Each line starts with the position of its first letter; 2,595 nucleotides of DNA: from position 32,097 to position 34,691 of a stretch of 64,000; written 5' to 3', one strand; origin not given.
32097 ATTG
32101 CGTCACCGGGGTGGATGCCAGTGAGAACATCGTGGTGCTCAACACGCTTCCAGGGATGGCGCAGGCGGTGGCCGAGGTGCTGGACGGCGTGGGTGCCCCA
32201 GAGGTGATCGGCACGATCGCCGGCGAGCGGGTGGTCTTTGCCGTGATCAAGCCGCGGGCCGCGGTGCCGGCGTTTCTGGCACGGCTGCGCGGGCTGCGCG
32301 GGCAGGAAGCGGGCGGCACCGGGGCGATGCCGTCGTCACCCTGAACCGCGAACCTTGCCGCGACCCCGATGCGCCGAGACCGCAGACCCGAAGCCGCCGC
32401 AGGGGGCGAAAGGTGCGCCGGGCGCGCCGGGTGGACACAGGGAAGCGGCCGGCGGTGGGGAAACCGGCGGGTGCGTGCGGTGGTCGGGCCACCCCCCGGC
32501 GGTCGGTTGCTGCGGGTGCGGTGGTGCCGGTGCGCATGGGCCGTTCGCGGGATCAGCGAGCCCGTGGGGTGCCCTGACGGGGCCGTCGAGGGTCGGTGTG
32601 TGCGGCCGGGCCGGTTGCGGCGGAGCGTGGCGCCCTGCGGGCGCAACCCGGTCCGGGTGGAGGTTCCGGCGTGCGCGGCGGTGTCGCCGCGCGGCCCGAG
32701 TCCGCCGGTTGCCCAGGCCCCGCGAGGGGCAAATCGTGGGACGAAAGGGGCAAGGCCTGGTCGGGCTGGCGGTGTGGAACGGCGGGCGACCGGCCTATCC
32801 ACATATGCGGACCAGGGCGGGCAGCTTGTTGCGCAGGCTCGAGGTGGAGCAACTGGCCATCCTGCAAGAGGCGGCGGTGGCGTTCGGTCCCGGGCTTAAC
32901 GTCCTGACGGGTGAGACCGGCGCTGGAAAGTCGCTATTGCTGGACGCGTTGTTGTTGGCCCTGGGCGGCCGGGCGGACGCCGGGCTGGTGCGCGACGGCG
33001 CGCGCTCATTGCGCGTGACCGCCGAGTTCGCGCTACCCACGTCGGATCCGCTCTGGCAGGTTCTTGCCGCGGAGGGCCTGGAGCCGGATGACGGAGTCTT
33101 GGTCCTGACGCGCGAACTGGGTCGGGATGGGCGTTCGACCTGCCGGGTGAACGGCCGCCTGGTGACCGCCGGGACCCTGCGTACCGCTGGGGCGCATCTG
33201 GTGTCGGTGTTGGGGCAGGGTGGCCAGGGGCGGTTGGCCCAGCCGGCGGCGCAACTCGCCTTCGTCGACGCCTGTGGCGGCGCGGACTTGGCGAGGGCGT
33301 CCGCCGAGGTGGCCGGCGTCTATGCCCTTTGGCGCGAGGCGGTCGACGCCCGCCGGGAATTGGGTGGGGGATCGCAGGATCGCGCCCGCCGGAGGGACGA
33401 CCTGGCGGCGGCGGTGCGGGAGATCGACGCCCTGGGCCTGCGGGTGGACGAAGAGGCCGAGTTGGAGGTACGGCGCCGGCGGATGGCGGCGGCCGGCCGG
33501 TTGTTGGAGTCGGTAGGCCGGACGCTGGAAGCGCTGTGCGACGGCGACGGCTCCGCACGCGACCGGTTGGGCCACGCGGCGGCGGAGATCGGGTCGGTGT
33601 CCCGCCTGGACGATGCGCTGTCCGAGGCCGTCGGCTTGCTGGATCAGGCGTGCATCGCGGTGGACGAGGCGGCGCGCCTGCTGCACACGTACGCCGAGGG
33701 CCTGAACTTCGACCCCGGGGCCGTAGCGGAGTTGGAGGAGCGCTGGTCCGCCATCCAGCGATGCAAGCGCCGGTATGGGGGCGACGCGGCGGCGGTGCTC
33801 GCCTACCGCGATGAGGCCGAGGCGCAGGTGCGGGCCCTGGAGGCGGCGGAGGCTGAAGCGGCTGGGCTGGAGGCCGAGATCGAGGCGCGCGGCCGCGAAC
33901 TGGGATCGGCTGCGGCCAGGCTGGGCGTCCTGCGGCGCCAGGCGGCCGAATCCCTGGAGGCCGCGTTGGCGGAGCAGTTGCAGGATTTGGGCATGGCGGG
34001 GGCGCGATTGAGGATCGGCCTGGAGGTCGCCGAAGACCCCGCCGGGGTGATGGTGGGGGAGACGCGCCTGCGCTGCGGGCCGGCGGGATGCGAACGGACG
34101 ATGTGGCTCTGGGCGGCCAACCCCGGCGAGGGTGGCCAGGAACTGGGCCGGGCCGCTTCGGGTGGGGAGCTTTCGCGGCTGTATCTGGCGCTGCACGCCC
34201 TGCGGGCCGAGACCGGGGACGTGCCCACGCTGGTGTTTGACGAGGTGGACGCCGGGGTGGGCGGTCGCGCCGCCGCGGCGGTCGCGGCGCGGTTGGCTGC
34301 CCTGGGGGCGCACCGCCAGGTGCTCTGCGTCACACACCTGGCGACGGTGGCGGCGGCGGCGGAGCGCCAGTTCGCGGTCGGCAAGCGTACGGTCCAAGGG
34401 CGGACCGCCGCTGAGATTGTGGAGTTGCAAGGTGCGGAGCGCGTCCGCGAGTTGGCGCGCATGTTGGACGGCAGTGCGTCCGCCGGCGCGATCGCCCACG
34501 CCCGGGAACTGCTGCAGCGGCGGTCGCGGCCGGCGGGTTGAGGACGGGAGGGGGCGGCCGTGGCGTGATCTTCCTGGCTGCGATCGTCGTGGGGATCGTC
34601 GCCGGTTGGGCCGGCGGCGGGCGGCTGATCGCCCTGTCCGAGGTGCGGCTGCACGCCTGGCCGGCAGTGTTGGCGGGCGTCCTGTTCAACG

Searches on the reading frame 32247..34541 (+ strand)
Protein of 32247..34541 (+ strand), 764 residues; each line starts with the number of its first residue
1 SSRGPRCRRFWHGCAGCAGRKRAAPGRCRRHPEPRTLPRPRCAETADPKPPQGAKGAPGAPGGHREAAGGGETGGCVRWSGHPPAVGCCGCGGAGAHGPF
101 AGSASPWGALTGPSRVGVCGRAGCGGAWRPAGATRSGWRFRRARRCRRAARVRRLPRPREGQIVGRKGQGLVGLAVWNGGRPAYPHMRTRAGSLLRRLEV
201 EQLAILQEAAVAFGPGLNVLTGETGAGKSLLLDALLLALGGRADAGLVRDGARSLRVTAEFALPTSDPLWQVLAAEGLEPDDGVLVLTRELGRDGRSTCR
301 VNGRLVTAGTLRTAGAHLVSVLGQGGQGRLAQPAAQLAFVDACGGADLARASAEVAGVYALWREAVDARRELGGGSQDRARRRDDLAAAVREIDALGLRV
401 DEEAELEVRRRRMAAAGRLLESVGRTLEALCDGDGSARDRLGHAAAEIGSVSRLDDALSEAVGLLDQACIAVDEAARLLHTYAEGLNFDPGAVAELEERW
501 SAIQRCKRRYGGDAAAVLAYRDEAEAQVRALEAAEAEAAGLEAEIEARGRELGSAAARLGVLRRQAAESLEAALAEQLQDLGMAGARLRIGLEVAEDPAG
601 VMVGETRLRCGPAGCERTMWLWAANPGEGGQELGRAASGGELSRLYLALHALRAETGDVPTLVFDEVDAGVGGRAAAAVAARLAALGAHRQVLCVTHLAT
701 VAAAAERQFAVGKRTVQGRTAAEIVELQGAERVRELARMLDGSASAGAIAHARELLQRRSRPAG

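Call 42: search_protein_families(library=pfam, proteins=[window:32247-34541:+], max_evalue=0.00001)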
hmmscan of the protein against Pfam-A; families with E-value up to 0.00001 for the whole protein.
window:32247-34541:+ (764 aa): 2 families
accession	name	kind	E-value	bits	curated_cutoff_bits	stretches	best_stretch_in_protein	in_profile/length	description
PF02463.25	SMC_N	-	4.7e-13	49.5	40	1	195-713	2-213/220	RecF/RecN/SMC N terminal domain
PF13476.12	AAA_23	-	2.6e-09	38.5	27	1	198-247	2-51/201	AAA domain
